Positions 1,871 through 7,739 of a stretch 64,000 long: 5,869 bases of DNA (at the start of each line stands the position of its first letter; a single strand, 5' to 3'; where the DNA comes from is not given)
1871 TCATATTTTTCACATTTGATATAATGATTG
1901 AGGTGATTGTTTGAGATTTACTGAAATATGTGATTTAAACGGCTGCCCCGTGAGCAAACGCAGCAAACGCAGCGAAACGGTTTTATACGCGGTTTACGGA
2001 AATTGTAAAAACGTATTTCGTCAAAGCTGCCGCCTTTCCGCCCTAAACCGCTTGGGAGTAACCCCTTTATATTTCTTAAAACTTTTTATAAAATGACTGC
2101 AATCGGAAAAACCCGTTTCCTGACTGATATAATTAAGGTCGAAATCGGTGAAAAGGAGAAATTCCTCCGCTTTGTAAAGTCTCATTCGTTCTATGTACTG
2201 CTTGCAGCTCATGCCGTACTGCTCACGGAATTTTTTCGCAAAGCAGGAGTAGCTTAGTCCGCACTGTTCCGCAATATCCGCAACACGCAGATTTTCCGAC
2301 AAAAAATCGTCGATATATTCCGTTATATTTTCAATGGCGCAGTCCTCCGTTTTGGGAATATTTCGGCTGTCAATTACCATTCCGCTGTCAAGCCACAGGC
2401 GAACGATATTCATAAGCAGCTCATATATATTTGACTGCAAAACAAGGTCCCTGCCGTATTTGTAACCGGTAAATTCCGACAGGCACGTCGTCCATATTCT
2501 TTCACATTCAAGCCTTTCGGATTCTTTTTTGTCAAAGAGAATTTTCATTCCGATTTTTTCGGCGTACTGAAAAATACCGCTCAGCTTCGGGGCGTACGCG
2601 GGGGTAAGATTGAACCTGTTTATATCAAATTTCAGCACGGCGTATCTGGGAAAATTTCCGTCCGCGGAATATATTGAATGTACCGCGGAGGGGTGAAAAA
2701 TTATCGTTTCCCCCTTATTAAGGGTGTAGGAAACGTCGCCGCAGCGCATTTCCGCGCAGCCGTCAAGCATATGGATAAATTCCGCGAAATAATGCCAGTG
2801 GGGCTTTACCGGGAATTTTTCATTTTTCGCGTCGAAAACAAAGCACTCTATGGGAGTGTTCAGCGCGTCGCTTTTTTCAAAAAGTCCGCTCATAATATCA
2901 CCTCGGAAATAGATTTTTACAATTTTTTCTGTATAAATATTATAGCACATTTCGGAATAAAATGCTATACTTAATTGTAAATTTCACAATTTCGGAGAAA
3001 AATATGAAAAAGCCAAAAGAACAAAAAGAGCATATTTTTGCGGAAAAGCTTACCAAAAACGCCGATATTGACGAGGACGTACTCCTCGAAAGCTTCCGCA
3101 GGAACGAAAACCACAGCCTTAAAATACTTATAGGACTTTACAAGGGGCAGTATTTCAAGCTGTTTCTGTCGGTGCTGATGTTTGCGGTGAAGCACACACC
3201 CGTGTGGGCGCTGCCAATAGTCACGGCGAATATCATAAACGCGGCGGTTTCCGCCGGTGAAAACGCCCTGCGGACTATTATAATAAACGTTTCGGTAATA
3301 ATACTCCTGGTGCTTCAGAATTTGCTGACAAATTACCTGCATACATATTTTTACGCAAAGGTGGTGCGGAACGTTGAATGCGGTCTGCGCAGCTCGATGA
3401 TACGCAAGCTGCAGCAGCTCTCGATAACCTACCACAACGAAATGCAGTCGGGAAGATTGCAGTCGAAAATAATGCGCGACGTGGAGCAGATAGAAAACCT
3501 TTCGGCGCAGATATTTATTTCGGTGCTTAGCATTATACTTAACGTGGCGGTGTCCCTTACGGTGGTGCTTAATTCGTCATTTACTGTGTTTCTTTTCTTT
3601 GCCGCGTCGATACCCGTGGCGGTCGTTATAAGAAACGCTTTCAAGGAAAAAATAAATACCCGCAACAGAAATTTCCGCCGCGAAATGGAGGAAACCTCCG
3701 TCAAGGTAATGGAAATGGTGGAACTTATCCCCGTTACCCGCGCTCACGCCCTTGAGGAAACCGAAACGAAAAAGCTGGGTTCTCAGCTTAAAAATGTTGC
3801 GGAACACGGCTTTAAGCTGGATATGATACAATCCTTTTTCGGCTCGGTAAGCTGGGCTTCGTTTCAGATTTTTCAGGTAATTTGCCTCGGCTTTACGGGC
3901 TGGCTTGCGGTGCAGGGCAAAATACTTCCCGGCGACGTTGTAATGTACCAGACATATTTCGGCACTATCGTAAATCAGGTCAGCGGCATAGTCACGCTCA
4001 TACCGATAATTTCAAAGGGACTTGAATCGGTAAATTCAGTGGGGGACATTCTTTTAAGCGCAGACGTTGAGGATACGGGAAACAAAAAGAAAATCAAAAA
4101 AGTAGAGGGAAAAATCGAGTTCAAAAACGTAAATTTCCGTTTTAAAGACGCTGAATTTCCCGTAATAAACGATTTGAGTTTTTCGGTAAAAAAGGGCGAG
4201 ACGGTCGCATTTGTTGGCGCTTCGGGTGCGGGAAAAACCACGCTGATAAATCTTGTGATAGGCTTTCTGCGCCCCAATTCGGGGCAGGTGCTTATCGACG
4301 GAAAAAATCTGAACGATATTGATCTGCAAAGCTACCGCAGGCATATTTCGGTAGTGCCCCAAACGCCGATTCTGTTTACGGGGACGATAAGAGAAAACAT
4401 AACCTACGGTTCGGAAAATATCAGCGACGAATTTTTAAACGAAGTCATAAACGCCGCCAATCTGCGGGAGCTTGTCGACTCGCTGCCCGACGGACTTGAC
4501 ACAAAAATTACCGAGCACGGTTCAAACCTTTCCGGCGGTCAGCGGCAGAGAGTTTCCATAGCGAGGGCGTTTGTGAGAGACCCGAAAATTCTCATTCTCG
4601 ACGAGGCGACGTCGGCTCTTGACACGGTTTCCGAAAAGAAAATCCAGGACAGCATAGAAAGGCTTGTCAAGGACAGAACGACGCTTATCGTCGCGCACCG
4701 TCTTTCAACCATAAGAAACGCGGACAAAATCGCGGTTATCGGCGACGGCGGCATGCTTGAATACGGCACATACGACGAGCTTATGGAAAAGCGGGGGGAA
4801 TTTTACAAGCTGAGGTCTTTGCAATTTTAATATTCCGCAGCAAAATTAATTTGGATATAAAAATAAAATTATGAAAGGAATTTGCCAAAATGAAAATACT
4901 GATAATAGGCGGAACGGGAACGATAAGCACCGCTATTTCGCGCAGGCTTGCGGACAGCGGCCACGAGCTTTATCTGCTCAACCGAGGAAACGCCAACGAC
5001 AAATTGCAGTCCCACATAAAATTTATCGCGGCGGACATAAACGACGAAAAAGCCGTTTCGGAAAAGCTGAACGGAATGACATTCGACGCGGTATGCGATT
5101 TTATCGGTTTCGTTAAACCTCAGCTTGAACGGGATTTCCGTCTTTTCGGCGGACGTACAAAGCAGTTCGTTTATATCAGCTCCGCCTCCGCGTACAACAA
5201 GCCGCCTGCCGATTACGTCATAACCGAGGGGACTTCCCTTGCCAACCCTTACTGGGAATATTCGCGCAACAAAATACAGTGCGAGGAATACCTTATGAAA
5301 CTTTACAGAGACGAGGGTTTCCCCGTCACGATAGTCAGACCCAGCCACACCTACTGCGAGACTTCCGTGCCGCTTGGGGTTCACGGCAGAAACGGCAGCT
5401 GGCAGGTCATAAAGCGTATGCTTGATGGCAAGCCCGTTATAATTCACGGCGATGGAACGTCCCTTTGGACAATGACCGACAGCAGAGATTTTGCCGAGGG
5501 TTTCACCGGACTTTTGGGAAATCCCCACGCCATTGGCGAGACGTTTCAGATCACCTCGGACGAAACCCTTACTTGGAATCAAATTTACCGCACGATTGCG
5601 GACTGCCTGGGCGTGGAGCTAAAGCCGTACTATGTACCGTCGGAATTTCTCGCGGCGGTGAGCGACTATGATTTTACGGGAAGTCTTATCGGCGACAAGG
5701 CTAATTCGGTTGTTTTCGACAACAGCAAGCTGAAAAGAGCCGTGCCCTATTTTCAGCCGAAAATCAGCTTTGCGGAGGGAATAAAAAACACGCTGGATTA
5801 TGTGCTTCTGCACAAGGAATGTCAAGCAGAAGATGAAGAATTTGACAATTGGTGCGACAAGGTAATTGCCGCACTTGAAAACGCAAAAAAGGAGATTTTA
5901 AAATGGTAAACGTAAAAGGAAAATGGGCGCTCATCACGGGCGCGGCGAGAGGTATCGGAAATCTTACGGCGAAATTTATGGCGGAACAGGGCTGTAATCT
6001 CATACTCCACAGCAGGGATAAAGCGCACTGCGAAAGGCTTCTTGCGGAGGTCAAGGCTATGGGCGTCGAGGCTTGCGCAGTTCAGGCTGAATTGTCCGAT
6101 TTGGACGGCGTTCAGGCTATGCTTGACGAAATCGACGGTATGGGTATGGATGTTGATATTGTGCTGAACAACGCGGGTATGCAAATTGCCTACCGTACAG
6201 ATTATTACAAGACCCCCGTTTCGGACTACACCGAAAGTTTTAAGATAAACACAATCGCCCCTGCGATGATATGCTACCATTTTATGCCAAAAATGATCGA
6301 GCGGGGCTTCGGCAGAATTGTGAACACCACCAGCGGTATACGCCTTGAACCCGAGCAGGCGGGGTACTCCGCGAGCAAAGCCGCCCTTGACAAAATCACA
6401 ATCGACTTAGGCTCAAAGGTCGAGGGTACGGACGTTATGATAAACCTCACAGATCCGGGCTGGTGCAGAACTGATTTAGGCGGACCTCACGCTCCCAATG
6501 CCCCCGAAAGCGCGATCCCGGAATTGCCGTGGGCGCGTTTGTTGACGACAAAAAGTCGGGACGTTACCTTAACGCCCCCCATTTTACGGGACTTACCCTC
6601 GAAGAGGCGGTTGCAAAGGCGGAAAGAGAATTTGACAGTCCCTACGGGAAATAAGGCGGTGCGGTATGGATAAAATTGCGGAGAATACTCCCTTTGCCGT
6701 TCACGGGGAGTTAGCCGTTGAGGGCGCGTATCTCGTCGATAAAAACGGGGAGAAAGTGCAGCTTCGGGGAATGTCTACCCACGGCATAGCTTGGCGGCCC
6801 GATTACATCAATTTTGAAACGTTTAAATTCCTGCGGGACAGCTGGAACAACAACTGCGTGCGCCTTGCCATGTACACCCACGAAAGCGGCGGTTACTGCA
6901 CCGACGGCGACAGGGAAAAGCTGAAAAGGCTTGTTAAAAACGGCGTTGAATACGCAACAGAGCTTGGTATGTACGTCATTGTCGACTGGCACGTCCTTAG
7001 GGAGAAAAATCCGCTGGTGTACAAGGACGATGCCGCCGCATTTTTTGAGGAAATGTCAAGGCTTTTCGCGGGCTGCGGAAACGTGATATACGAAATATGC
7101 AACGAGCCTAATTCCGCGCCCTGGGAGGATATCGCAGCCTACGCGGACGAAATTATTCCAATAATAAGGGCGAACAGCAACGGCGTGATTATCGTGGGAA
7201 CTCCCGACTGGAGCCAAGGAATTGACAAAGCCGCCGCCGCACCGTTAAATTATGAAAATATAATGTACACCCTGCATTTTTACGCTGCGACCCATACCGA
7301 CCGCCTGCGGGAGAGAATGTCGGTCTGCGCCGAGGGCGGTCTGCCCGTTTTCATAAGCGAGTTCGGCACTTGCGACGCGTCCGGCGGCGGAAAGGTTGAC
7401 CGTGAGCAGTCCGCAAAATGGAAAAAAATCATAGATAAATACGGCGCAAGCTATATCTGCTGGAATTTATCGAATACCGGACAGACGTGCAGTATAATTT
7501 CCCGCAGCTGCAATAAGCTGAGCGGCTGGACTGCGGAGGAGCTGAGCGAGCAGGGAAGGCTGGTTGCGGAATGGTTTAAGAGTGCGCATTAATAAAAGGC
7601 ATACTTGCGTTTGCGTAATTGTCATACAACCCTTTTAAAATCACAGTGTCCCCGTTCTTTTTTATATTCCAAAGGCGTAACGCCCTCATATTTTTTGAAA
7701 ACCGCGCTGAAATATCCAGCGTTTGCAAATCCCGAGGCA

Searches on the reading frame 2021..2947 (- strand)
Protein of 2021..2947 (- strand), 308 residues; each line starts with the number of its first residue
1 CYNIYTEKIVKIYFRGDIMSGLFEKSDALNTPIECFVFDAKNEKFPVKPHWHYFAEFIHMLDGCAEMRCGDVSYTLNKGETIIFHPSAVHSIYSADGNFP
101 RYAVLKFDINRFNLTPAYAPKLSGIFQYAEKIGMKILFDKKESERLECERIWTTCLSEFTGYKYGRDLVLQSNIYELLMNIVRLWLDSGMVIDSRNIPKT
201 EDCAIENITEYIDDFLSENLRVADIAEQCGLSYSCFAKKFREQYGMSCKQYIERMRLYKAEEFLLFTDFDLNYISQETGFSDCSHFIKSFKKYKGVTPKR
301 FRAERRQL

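Call 71: search_protein_families(library=pfam, proteins=[window:2021-2947:-], max_evalue=0.001)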
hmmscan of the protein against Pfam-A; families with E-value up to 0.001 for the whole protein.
window:2021-2947:- (308 aa): 4 families
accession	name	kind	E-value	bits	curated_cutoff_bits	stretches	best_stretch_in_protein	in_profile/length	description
PF00165.29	HTH_AraC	-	1.9e-19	69.7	26.6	2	216-252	5-41/42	Bacterial regulatory helix-turn-helix proteins, AraC family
PF12833.13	HTH_18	-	1.1e-18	67.7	33.6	1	225-303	1-79/80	Helix-turn-helix domain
PF02311.25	AraC_binding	-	6.6e-07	29.6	21.1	1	40-111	11-80/135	AraC-like ligand binding domain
PF07883.17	Cupin_2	-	5.6e-06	26.4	27.2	1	48-93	12-57/70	Cupin domain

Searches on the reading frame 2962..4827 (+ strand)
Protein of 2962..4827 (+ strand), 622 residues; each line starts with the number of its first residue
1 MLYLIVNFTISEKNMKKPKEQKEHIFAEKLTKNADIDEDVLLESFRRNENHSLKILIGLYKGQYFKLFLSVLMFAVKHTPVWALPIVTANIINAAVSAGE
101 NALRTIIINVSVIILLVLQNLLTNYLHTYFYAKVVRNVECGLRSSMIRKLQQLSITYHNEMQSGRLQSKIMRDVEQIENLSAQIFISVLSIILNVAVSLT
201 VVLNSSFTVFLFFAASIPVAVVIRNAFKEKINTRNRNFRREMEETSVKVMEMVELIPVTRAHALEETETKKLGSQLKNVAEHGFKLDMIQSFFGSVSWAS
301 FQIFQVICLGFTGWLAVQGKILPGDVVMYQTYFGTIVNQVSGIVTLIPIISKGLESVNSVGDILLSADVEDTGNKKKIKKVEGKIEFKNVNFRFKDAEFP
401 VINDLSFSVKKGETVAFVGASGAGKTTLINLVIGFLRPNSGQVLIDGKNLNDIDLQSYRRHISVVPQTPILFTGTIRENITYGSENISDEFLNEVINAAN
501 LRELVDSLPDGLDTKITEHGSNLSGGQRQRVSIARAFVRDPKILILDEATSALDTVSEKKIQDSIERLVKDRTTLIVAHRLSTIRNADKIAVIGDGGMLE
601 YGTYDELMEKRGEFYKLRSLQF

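Call 71: search_protein_families(library=pfam, proteins=[window:2962-4827:+], max_evalue=0.001)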
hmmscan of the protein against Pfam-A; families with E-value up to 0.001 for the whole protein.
window:2962-4827:+ (622 aa): 5 families
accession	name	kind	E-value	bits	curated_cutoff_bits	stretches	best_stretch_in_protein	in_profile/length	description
PF00005.33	ABC_tran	-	4.2e-38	131.5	25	1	403-551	2-137/137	ABC transporter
PF00664.28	ABC_membrane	-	2.4e-28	100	28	1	68-339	2-273/274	ABC transporter transmembrane region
PF02463.25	SMC_N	-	9.1e-07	29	40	1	403-591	135-209/220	RecF/RecN/SMC N terminal domain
PF03193.22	RsgA_GTPase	-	7.6e-05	23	30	1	378-434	72-128/174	RsgA GTPase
PF09818.15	ABC_ATPase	-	9.4e-05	22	23.2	1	495-565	131-201/283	P-loop domain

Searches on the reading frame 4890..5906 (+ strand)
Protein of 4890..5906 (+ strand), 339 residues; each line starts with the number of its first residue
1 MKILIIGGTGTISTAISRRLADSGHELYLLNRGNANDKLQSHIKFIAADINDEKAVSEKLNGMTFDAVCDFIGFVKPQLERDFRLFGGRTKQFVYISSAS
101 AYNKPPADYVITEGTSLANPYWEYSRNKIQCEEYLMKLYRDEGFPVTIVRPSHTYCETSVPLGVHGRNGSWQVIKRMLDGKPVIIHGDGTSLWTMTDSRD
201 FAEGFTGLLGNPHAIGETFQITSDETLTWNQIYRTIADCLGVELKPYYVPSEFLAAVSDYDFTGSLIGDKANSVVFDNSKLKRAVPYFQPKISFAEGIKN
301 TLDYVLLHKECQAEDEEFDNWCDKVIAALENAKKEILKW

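Call 71: search_protein_families(library=pfam, proteins=[window:4890-5906:+], max_evalue=0.001)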
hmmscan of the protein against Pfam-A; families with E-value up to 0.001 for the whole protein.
window:4890-5906:+ (339 aa): 6 families
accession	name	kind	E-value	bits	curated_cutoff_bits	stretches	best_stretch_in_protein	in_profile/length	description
PF01370.27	Epimerase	-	5.6e-24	85.3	20.9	1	3-221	1-239/240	NAD dependent epimerase/dehydratase family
PF16363.11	GDP_Man_Dehyd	-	4.6e-09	36.6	27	1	90-300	121-331/332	GDP-mannose 4,6 dehydratase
PF04321.23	RmlD_sub_bind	-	1.7e-07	31.1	27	1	1-69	1-56/287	RmlD substrate binding domain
PF13460.12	NAD_binding_10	-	1.2e-06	28.9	27.2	0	7-68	1-64/184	NAD(P)H-binding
PF05368.20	NmrA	-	2.4e-05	24.5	27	1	2-256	4-250/298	NmrA-like family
PF07993.18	NAD_binding_4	-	0.0001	22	20.1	0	91-161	129-213/258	Male sterility protein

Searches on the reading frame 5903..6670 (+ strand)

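Call 71: search_protein_families(library=pfam, proteins=[window:5903-6670:+], max_evalue=0.001)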
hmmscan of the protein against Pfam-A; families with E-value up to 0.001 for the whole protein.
window:5903-6670:+ (256 aa): 3 families
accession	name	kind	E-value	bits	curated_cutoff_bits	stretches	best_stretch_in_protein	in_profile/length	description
PF00106.31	adh_short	-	1.1e-37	129.9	26.6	1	7-194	1-188/195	short chain dehydrogenase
PF13561.12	adh_short_C2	-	7.5e-27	94.9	27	1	13-195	1-183/236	Enoyl-(Acyl carrier protein) reductase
PF08659.16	KR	-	3e-10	40.8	22.6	1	9-94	3-92/180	KR domain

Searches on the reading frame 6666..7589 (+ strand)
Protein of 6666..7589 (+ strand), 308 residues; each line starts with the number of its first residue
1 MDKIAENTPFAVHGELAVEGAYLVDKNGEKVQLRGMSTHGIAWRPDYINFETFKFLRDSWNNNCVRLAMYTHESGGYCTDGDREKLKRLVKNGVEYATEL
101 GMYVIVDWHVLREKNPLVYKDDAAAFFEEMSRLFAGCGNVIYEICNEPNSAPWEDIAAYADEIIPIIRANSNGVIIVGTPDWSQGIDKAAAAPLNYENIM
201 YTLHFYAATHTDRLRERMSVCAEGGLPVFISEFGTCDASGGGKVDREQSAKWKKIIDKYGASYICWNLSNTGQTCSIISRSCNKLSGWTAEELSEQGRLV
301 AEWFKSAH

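Call 71: search_protein_families(library=pfam, proteins=[window:6666-7589:+], max_evalue=0.001)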
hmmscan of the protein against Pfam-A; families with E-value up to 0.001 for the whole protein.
window:6666-7589:+ (308 aa): 1 family
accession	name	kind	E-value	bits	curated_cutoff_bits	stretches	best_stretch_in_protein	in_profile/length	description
PF00150.24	Cellulase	-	1.2e-58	199.2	23.5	1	24-271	1-271/272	Cellulase (glycosyl hydrolase family 5)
